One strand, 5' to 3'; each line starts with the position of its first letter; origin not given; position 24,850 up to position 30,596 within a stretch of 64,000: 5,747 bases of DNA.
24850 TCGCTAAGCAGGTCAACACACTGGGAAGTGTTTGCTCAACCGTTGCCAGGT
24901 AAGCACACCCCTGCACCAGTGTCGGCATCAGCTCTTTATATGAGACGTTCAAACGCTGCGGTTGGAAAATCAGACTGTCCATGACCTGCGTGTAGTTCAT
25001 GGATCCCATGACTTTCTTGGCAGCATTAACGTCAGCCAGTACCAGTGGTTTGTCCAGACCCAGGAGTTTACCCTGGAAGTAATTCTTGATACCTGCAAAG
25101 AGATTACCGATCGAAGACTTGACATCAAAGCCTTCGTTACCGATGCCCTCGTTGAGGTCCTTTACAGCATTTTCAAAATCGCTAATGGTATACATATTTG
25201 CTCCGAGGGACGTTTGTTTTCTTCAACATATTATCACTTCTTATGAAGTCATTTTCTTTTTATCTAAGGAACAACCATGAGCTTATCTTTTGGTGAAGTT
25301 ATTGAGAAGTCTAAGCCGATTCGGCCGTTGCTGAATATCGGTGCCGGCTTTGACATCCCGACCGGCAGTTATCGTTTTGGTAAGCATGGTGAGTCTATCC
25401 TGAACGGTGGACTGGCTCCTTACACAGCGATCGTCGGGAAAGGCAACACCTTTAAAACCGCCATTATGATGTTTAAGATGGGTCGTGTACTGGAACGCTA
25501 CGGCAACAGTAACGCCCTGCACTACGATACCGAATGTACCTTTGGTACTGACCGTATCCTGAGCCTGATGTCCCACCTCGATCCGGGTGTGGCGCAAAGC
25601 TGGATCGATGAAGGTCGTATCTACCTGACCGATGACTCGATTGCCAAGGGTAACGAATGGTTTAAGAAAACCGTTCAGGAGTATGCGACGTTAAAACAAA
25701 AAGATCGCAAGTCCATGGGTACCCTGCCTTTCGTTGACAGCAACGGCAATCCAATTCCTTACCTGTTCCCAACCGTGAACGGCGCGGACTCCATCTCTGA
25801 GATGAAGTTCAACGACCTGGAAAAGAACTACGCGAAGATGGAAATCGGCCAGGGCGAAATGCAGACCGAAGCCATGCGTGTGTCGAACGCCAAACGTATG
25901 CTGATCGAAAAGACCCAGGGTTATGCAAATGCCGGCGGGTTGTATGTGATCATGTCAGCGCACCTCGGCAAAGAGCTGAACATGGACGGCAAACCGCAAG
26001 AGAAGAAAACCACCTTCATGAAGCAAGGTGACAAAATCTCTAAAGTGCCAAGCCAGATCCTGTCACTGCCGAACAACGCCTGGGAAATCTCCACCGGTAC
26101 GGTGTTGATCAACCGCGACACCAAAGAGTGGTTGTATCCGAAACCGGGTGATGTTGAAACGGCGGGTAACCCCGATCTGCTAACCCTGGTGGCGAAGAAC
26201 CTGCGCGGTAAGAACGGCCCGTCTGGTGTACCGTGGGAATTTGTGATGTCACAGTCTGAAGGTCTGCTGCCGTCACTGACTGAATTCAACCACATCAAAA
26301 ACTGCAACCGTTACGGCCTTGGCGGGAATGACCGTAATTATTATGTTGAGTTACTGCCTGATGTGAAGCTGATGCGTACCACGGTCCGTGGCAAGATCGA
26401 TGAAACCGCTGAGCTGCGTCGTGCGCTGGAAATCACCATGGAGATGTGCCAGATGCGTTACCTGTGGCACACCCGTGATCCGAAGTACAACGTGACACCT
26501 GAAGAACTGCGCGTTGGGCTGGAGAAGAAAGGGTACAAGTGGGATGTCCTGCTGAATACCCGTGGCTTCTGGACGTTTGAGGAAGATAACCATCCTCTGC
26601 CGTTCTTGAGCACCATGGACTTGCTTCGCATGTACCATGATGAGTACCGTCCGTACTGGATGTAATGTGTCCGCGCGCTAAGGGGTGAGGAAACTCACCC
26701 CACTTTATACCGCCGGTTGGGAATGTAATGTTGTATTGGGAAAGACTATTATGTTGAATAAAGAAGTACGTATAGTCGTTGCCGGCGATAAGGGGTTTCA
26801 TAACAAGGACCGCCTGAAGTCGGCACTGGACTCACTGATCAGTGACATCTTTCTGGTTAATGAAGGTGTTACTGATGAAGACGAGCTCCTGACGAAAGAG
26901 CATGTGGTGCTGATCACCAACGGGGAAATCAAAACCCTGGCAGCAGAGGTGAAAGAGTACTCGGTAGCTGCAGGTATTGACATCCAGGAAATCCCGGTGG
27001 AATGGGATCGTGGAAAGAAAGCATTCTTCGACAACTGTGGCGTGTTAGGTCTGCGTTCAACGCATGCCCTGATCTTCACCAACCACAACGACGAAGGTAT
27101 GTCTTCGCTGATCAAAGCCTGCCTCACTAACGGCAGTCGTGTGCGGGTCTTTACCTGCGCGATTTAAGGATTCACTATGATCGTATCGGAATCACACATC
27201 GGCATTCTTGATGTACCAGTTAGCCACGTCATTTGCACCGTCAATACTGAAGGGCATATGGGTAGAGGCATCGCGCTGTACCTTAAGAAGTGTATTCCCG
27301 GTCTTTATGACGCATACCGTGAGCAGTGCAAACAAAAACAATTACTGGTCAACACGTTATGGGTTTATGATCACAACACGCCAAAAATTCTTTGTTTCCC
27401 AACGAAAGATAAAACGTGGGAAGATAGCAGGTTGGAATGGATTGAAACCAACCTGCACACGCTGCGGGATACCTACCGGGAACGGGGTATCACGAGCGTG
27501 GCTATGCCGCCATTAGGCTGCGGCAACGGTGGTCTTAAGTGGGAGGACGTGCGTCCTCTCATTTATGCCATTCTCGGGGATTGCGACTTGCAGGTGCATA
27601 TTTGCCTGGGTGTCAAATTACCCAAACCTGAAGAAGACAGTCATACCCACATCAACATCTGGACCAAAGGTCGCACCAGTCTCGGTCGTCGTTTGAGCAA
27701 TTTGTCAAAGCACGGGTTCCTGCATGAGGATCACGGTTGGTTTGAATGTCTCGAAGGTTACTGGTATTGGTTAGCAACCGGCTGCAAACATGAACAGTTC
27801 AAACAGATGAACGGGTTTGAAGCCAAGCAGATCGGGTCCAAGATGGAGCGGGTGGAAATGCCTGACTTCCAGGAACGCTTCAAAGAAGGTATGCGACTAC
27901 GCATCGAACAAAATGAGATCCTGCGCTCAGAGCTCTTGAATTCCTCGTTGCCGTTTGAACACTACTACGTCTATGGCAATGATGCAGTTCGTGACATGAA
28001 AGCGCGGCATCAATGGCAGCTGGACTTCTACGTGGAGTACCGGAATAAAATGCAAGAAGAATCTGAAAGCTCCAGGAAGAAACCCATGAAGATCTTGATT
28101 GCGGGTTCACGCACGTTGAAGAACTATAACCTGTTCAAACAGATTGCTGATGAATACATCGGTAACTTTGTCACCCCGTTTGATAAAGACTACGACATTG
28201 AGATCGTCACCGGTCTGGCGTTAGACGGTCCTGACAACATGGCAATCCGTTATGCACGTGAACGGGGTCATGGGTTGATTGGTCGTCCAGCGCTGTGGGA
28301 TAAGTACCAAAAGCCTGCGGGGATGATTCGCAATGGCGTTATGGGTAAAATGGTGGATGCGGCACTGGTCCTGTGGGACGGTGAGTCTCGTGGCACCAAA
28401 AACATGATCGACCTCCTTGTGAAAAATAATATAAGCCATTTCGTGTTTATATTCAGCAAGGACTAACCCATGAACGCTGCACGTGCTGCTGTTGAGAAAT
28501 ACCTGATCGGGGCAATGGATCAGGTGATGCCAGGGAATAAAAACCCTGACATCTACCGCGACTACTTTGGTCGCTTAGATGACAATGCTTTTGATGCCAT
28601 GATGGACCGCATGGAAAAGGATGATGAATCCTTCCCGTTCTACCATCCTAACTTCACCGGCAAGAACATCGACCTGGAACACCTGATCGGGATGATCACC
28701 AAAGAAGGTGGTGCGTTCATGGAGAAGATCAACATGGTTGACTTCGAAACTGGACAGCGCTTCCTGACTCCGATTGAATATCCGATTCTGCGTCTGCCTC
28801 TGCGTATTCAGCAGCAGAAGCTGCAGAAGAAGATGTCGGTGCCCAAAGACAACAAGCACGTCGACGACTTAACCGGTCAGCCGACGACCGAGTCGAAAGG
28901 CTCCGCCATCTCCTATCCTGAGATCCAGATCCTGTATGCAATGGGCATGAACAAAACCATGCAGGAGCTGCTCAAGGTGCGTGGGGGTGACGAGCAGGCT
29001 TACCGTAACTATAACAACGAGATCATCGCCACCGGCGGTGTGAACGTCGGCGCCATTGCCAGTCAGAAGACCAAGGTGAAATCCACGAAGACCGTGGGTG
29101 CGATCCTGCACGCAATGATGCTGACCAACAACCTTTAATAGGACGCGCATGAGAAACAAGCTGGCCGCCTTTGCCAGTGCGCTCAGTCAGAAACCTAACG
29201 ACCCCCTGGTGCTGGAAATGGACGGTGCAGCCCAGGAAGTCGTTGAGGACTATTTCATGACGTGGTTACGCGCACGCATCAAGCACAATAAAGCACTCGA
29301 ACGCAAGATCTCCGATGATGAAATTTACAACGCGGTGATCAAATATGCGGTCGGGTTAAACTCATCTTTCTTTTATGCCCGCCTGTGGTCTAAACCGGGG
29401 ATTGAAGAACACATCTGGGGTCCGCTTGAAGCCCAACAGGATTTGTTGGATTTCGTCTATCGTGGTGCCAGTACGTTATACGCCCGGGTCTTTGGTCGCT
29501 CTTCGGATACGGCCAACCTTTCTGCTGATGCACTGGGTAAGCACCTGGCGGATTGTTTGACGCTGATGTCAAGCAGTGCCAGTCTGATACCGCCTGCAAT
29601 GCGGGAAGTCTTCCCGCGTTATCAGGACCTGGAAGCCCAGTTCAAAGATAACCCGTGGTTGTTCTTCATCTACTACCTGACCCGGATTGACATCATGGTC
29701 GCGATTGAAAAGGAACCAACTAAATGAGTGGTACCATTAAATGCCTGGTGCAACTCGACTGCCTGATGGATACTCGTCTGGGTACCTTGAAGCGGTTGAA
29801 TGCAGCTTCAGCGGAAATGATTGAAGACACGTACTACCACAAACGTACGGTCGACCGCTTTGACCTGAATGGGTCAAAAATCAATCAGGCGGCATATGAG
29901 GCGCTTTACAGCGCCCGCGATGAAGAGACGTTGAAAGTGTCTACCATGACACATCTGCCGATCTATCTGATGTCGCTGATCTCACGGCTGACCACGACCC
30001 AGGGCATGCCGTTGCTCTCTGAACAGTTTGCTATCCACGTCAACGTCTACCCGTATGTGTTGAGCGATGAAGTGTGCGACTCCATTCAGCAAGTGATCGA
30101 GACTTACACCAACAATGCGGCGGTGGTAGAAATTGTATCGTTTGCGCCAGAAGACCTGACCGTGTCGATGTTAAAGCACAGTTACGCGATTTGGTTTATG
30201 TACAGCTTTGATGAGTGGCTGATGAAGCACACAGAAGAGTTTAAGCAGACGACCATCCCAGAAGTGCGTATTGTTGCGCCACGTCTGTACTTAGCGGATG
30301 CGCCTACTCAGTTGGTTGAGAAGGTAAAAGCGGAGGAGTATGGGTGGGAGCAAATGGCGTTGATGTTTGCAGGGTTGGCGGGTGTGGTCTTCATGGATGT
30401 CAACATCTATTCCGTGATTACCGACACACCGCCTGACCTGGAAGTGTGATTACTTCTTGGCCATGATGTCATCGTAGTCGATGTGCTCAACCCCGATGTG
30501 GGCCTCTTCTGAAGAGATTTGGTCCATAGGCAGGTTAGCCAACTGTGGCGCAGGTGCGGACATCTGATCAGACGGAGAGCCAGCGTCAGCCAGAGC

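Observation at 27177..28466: Macro(DarG-like)-NADAR-SLOG triple fusion: candidate all-in-one ADP-ribose eraser or anti-defence protein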

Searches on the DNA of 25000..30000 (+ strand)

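Call 6: search_dna_similar(query=window:25000-30000:+, collection=phages, mode=near, max_rows=20)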
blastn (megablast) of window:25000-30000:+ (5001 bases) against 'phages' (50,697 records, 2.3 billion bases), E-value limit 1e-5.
Records with a match: 20; places in all: 20; records where one place covers at least 80% of the query: 0.
Best place of each record, by identity: 80-90% 3; 60-80% 17.
By first word of the organism name: Erwinia 19; Salmonella 1.
By host as written in the record: Erwinia amylovora 16; Erwinia amylovora strain Ea29-7 2; Salmonella enterica subsp. enterica serovar Heidelberg 1; Erwinia billingiae 1.
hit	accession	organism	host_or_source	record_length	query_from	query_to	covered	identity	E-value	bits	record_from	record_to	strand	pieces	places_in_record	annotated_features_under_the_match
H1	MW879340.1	Erwinia phage pEa_SNUABM_48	Erwinia amylovora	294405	12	4144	76%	82.0%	0e+0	3201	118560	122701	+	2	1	hypothetical protein (x5)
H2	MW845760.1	Erwinia phage pEa_SNUABM_37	Erwinia amylovora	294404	12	4144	76%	82.0%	0e+0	3201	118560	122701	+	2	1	hypothetical protein (x5)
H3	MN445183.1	Salmonella phage vB_SalM_SA002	Salmonella enterica subsp. enterica ...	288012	12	3033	60%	81.0%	0e+0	2370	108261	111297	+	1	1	hypothetical protein (x3) | putative phosphatase, fusion protein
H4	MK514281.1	Erwinia phage Rebecca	Erwinia amylovora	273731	284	4097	35%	78.2%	0e+0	1083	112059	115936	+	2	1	putative UvsX protein | hypothetical protein (x2) | putative virion structural protein | putative phosphatase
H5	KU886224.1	Erwinia phage vB_EamM_RAY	Erwinia amylovora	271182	284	4097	35%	78.1%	0e+0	1067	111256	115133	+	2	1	putative UvsX-like recombination protein | putative DprA-like protein | putative vRNAP beta subunit 2 | putative phosphatase | hypothetical protein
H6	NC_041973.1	Erwinia phage vB_EamM_RAY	Erwinia amylovora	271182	284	4097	35%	78.1%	0e+0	1067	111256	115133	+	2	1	putative UvsX protein | hypothetical protein (x2) | RNA polymerase beta subunit | phosphatase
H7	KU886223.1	Erwinia phage vB_EamM_Simmy50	Erwinia amylovora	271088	284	4097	35%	78.0%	0e+0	1061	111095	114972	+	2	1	putative UvsX | hypothetical protein (x2) | putative virion structural protein | putative phosphatase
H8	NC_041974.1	Erwinia phage vB_EamM_Simmy50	Erwinia amylovora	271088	284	4097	35%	78.0%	0e+0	1061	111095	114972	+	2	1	putative UvsX | hypothetical protein (x2) | RNA polymerase beta subunit | phosphatase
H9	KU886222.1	Erwinia phage vB_EamM_Special G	Erwinia amylovora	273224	284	4097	35%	77.9%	0e+0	1056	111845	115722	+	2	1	152: putative UvsX protein | 155: hypothetical protein | 156: putative virion structural protein | 154: putative phosphatase | 153: hypothetical protein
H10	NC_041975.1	Erwinia phage vB_EamM_Special G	Erwinia amylovora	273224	284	4097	35%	77.9%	0e+0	1056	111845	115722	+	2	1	152: putative UvsX protein | 155: hypothetical protein | 156: RNA polymerase beta subunit | 154: phosphatase | 153: hypothetical protein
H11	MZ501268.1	Erwinia phage AH06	Erwinia billingiae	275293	284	1671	28%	78.2%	0e+0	872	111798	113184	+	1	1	156: RecA-like DNA recombinase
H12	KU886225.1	Erwinia phage vB_EamM_Deimos-Minion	Erwinia amylovora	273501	3747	4097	7%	74.6%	5e-33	150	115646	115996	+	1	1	putative virion structural protein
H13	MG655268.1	Erwinia phage vB_EamM_Desertfox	Erwinia amylovora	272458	3747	4097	7%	74.6%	5e-33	150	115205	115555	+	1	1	putative virion structural protein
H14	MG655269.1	Erwinia phage vB_EamM_MadMel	Erwinia amylovora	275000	3747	4097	7%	74.6%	5e-33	150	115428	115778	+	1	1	putative virion structural protein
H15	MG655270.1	Erwinia phage vB_EamM_Mortimer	Erwinia amylovora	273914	3747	4097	7%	74.6%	5e-33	150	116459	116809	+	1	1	putative virion structural protein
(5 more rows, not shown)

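Call 7: get_annotated_region(hit=H3, flank=3000)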
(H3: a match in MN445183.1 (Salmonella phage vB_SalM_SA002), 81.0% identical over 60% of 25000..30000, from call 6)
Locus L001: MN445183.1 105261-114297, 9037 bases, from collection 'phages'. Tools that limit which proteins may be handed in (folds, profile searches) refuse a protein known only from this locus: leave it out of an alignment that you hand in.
description: Salmonella phage vB_SalM_SA002, complete genome.
organism: Salmonella phage vB_SalM_SA002 (NCBI taxid 2739752)
taxonomy: Viruses; Duplodnaviria; Heunggongvirae; Uroviricota; Caudoviricetes
host: Salmonella enterica subsp. enterica serovar Heidelberg; source: sewage; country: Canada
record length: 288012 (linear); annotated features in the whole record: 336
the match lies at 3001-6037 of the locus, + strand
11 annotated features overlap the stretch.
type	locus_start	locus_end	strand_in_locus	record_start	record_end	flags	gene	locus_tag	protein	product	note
CDS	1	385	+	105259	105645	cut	-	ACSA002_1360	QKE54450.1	hypothetical protein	MGA_136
CDS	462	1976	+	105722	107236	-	-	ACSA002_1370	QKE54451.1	putative ribonuclease HI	MGA_137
CDS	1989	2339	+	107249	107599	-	-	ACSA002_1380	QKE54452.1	hypothetical protein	MGA_138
CDS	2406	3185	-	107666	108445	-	-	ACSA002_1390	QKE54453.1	hypothetical protein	MGA_139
CDS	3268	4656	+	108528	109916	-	-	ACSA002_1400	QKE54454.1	hypothetical protein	MGA_140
CDS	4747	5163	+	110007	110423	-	-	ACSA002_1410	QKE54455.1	hypothetical protein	MGA_141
CDS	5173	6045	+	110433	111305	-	-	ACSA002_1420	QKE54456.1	putative phosphatase, fusion protein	MGA_142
CDS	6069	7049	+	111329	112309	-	-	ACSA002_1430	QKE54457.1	hypothetical protein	MGA_143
CDS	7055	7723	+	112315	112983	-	-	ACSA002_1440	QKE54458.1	putative virion structural protein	MGA_144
CDS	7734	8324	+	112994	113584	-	-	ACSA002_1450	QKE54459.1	hypothetical protein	MGA_145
CDS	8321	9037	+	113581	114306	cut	-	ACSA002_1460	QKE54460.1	hypothetical protein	MGA_146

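Call 8: get_annotated_region(hit=H5, flank=3000)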
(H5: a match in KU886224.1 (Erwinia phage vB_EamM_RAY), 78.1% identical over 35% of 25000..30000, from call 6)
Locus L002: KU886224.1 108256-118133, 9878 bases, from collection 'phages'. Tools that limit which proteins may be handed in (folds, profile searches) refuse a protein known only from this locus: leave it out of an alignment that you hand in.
description: Erwinia phage vB_EamM_RAY, complete genome.
organism: Erwinia phage vB_EamM_RAY (NCBI taxid 1815987)
taxonomy: Viruses; Duplodnaviria; Heunggongvirae; Uroviricota; Caudoviricetes; Agricanvirus; Agricanvirus ray
host: Erwinia amylovora; source: leaves and stem; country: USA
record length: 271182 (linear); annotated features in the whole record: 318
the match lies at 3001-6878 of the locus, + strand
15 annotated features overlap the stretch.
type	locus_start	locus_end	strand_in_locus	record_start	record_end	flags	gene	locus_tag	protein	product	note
CDS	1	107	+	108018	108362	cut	-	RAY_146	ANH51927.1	hypothetical protein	gp146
CDS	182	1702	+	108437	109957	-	-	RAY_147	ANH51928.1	putative ribonuclease HI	gp147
CDS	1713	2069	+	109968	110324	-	-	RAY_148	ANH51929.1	hypothetical protein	gp148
CDS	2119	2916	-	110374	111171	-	-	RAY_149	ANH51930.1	hypothetical protein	gp149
CDS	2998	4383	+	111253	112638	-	-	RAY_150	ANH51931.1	putative UvsX-like recombination protein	gp150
CDS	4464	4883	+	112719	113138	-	-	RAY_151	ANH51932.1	hypothetical protein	gp151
CDS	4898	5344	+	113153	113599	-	-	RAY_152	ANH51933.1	putative phosphatase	gp152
CDS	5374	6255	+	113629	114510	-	-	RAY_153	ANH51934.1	putative DprA-like protein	gp153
CDS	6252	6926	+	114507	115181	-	-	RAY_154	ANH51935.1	putative vRNAP beta subunit 2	gp154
CDS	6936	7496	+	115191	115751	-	-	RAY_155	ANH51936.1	hypothetical protein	gp155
CDS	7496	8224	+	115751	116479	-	-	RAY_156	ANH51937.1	hypothetical protein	gp156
CDS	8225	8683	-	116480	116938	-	-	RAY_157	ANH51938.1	hypothetical protein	gp157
CDS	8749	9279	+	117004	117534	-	-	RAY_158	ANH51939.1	hypothetical protein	gp158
CDS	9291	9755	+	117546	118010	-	-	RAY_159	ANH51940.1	hypothetical protein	gp159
CDS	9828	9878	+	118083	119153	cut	-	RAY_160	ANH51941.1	hypothetical protein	gp160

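Call 9: get_annotated_region(hit=H1, flank=3000)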
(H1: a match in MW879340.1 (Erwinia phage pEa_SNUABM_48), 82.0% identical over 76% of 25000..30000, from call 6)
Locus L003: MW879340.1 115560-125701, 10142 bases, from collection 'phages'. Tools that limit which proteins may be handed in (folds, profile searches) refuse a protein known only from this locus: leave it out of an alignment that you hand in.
description: Erwinia phage pEa_SNUABM_48, complete genome.
organism: Erwinia phage pEa_SNUABM_48 (NCBI taxid 2859283)
taxonomy: Viruses; Duplodnaviria; Heunggongvirae; Uroviricota; Caudoviricetes
host: Erwinia amylovora; source: soil; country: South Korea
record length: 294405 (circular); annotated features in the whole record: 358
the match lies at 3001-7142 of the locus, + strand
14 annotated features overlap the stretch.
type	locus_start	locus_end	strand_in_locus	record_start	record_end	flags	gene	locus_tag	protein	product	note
CDS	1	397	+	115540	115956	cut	-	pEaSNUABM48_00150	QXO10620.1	hypothetical protein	-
CDS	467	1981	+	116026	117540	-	-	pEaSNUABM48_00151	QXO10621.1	hypothetical protein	-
CDS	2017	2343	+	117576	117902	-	-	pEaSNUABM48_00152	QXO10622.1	hypothetical protein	-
CDS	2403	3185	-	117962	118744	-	-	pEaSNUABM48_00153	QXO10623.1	hypothetical protein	-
CDS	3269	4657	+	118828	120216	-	-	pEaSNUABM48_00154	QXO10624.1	hypothetical protein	-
CDS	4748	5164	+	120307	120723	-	-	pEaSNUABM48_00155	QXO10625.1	hypothetical protein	-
CDS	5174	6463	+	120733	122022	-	-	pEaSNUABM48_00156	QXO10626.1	hypothetical protein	-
CDS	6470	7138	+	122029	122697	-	-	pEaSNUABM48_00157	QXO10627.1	hypothetical protein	-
CDS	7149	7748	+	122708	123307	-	-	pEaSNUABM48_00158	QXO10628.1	hypothetical protein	-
CDS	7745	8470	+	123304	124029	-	-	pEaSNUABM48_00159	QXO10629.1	hypothetical protein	-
CDS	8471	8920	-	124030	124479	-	-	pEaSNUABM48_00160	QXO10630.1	hypothetical protein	-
CDS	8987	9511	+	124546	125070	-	-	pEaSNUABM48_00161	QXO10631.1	hypothetical protein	-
CDS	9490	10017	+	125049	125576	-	-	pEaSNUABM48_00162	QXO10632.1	hypothetical protein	-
CDS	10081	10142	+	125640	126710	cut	-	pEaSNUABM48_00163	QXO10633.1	hypothetical protein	-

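Call 18: get_annotated_region(hit=H4, flank=1500)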
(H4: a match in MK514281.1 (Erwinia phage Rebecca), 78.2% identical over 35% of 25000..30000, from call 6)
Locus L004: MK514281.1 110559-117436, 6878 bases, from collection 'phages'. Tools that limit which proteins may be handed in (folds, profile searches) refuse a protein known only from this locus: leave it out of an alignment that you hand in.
description: Erwinia phage Rebecca, complete genome.
organism: Erwinia phage Rebecca (NCBI taxid 2530026)
taxonomy: Viruses; Duplodnaviria; Heunggongvirae; Uroviricota; Caudoviricetes; Agricanvirus; Agricanvirus ray
host: Erwinia amylovora; source: tree; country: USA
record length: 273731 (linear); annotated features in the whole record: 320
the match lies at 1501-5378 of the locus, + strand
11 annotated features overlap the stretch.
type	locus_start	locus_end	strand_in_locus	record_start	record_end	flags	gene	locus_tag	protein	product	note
CDS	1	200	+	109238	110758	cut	-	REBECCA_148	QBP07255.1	putative ribonuclease HI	gp148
CDS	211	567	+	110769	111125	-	-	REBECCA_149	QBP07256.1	hypothetical protein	gp149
CDS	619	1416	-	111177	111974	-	-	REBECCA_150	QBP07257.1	hypothetical protein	gp150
CDS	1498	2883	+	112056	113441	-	-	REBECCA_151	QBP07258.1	putative UvsX protein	gp151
CDS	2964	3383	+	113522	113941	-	-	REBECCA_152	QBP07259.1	hypothetical protein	gp152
CDS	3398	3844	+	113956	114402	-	-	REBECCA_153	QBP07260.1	putative phosphatase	gp153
CDS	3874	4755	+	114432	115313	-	-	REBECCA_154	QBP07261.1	hypothetical protein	gp154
CDS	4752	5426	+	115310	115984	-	-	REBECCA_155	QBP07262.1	putative virion structural protein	gp155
CDS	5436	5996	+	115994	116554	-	-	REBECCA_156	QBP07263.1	hypothetical protein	gp156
CDS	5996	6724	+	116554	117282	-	-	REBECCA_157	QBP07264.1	hypothetical protein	gp157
CDS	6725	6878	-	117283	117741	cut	-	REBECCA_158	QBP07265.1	hypothetical protein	gp158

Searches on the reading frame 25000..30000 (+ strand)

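Call 108: search_protein_families(library=pfam, proteins=[L002:5374-6252:+], max_evalue=0.01)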
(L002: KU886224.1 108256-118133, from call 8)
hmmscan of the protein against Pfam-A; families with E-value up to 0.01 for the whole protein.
L002:5374-6252:+ (293 aa): 1 family
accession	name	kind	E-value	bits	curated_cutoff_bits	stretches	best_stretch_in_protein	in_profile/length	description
PF10686.14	YAcAr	-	0.00013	22.1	28.2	1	160-229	3-64/66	YspA, cpYpsA-related SLOG family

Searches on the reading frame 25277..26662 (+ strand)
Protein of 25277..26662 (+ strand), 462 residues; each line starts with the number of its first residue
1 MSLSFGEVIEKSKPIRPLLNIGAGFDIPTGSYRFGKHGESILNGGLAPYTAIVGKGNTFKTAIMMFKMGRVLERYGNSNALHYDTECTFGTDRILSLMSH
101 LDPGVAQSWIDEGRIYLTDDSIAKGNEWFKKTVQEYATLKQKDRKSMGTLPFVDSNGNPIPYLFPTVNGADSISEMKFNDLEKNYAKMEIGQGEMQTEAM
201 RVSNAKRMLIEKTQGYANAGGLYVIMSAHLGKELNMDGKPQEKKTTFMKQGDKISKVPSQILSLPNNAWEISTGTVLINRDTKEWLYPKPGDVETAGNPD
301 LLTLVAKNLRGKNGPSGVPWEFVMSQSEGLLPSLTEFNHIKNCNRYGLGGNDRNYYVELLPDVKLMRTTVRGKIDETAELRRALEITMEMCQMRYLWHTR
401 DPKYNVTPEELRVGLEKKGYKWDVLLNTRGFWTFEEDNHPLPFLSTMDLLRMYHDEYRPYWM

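Call 4: search_protein_families(library=pfam, proteins=[window:25277-26662:+], max_evalue=1)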
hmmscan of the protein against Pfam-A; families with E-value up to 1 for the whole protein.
window:25277-26662:+ (462 aa): 0 families

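Call 5: search_protein_families(library=phrogs, proteins=[window:25277-26662:+], max_evalue=0.1)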
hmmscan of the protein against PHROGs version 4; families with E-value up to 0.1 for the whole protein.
window:25277-26662:+ (462 aa): 3 families
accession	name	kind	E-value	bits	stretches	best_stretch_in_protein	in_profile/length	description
phrog_97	-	other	6e-46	158.7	1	10-428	41-343/506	UvsX-like recombinase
phrog_26785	-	unknown function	0.032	13.2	1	166-252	905-987/1087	-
phrog_8337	-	DNA, RNA and nucleotide metabolism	0.036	14.5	1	42-103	65-124/273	DNA repair protein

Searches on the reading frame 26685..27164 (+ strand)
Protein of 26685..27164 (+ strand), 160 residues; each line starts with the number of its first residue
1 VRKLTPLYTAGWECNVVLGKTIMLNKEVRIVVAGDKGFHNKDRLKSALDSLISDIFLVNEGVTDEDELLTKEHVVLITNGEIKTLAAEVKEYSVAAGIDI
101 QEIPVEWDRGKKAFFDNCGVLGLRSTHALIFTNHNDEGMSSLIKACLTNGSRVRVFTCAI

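Call 4: search_protein_families(library=pfam, proteins=[window:26685-27164:+], max_evalue=1)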
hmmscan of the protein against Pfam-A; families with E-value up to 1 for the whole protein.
window:26685-27164:+ (160 aa): 2 families
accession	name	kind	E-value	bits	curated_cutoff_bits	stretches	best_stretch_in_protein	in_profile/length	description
PF10686.14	YAcAr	-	0.00043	20.5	28.2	1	28-109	1-65/66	YspA, cpYpsA-related SLOG family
PF09738.14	LRRFIP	-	0.13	11.9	28.2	1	39-92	146-199/300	LRRFIP family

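Call 5: search_protein_families(library=phrogs, proteins=[window:26685-27164:+], max_evalue=0.1)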
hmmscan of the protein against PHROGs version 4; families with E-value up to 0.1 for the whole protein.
window:26685-27164:+ (160 aa): 2 families
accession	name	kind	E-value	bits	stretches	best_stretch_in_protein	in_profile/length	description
phrog_289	-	other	3.7e-07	30.4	1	18-158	13-140/500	GTP-binding domain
phrog_18855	-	unknown function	0.046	15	0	26-50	15-39/59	-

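Call 21: search_protein_families(library=ncbifam, proteins=[window:26685-27164:+], max_evalue=1)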
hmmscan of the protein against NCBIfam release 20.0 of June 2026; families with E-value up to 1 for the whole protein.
window:26685-27164:+ (160 aa): 0 families

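Call 22: search_protein_families(library=padloc, proteins=[window:26685-27164:+], max_evalue=1)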
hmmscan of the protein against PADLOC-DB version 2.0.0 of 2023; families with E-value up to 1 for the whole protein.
window:26685-27164:+ (160 aa): 0 families

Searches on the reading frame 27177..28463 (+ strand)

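Call 4: search_protein_families(library=pfam, proteins=[window:27177-28463:+], max_evalue=1)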
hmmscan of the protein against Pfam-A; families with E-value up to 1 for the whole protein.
window:27177-28463:+ (429 aa): 2 families
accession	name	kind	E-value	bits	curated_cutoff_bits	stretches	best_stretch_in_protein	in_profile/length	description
PF01661.27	Macro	-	7.8e-11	42.4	22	1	21-128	3-117/118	Macro domain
PF10686.14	YAcAr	-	1.3e-06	28.6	28.2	1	304-377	1-66/66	YspA, cpYpsA-related SLOG family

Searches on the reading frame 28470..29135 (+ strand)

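Call 4: search_protein_families(library=pfam, proteins=[window:28470-29135:+], max_evalue=1)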
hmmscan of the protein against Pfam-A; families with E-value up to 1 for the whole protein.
window:28470-29135:+ (222 aa): 1 family
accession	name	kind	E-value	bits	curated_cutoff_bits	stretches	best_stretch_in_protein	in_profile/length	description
PF21826.1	DUF6887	-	0.015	16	24.2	1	35-68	20-48/62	Family of unknown function (DUF6887)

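Call 5: search_protein_families(library=phrogs, proteins=[window:28470-29135:+], max_evalue=0.1)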
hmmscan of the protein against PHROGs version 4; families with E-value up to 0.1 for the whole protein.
window:28470-29135:+ (222 aa): 2 families
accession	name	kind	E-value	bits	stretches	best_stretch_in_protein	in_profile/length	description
phrog_3233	-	DNA, RNA and nucleotide metabolism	4.6e-84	282.7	1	1-222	1-222/225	RNA polymerase beta subunit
phrog_23439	-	other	0.049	13.6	1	22-55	299-333/423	hydrolase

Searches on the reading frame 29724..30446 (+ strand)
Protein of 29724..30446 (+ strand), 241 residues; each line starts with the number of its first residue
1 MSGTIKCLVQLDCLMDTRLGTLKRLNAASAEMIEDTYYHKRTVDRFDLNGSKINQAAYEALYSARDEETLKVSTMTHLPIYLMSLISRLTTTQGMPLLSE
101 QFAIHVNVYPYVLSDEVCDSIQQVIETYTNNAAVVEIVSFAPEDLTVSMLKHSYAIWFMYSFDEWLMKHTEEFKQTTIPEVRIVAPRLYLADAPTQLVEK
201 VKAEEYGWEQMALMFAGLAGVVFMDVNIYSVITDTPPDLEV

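Call 4: search_protein_families(library=pfam, proteins=[window:29724-30446:+], max_evalue=1)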
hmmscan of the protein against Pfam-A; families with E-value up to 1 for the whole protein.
window:29724-30446:+ (241 aa): 2 families
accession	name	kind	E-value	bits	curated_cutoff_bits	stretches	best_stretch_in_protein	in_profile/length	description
PF25008.1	DUF7784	-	0.1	12.7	27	1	112-142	71-101/182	Domain of unknown function (DUF7784)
PF21844.1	DUF6903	-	0.23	12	24.2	1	205-223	26-44/54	Family of unknown function (DUF6903)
